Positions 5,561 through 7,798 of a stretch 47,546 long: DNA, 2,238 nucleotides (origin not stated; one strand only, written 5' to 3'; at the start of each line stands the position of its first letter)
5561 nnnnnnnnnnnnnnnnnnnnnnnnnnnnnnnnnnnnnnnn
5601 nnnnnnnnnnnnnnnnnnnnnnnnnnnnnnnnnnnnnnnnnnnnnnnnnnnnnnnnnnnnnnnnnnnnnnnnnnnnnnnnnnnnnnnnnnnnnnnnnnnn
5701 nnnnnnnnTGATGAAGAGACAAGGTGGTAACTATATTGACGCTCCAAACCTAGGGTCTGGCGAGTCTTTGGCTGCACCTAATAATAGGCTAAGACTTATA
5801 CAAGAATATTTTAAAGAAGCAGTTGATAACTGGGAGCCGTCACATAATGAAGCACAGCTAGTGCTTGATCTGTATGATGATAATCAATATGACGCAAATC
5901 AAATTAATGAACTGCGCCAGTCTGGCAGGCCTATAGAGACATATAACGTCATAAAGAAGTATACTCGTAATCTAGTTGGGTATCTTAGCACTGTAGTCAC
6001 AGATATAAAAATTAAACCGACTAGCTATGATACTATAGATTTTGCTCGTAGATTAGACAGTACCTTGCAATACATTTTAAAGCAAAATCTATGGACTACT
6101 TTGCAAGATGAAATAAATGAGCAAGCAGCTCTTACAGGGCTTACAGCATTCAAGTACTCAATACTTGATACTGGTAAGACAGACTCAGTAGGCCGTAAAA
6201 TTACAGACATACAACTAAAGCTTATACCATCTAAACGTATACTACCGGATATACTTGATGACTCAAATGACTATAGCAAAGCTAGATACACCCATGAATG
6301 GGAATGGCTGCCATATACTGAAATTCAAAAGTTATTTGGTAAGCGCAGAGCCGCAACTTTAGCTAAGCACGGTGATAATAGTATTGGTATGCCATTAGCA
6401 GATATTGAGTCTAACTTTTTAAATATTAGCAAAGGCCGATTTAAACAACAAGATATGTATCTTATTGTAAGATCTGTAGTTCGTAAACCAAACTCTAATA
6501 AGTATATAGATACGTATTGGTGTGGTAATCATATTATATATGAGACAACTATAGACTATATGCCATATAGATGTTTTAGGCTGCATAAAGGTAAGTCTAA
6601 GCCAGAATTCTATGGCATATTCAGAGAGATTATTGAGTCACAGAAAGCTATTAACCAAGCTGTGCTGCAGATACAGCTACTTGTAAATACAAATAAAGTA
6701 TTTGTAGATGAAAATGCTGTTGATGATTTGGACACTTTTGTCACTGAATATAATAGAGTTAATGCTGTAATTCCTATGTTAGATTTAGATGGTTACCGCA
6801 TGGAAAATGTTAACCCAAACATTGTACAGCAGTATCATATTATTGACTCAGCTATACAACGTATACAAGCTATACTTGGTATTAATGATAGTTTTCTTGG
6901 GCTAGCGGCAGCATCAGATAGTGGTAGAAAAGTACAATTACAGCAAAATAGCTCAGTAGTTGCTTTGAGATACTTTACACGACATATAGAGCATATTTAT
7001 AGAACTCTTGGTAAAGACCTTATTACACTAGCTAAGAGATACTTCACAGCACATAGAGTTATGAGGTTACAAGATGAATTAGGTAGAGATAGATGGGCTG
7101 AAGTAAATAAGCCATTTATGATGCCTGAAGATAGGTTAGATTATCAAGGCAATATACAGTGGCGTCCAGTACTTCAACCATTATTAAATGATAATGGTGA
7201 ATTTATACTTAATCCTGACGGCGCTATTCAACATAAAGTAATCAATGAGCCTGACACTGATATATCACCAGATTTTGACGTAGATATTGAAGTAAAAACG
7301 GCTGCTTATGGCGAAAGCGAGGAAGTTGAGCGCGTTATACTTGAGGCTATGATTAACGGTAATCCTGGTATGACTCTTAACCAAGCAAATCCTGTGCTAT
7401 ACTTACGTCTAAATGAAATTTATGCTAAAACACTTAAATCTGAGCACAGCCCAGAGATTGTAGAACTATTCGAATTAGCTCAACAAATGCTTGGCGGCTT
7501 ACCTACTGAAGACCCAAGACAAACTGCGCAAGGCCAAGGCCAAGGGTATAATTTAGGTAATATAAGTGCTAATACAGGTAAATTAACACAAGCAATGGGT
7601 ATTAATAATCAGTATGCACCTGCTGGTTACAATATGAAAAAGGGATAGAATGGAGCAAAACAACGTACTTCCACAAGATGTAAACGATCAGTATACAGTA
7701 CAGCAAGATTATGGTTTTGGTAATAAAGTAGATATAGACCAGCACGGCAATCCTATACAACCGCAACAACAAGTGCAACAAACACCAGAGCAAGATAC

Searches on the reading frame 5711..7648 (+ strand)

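Call 35: search_protein_families(library=phrogs, proteins=[window:5711-7648:+])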
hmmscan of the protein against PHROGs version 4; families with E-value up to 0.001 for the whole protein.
window:5711-7648:+ (645 aa): 2 families
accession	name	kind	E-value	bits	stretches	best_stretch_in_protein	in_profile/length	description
phrog_156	-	head and packaging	1.7e-64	219.4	1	24-609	9-584/681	portal protein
phrog_25797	-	unknown function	0.00012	22.3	1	383-466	50-133/312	-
